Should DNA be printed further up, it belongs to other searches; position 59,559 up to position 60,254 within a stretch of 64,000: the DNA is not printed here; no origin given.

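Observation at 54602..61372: Complete cyanophycin storage/mobilisation locus in a non-cyanobacterial high-GC genome, with two non-standard components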

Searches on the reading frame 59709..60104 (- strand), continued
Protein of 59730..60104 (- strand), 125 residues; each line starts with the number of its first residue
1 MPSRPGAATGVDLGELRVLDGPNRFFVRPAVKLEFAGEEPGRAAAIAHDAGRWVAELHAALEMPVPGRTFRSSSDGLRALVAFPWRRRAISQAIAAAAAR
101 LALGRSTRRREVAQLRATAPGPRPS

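Call 83: search_protein_families(library=pfam, proteins=[L134:7965-8450:+, L089:7989-8450:+, L090:710-1200:+, window:59709-60104:-], max_evalue=1)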
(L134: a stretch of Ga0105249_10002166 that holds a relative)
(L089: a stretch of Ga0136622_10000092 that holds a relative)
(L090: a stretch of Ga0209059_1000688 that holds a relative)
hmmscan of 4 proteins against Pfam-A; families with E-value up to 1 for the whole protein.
L134:7965-8450:+ (162 aa): 1 family
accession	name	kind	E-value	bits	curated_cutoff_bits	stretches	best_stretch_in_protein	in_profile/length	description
PF05957.18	DUF883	-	0.79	10.1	25.4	1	78-99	14-35/53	DUF883 N-terminal domain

L089:7989-8450:+ (154 aa): 0 families

L090:710-1200:+ (163 aa): 0 families

window:59709-60104:- (132 aa): 0 families
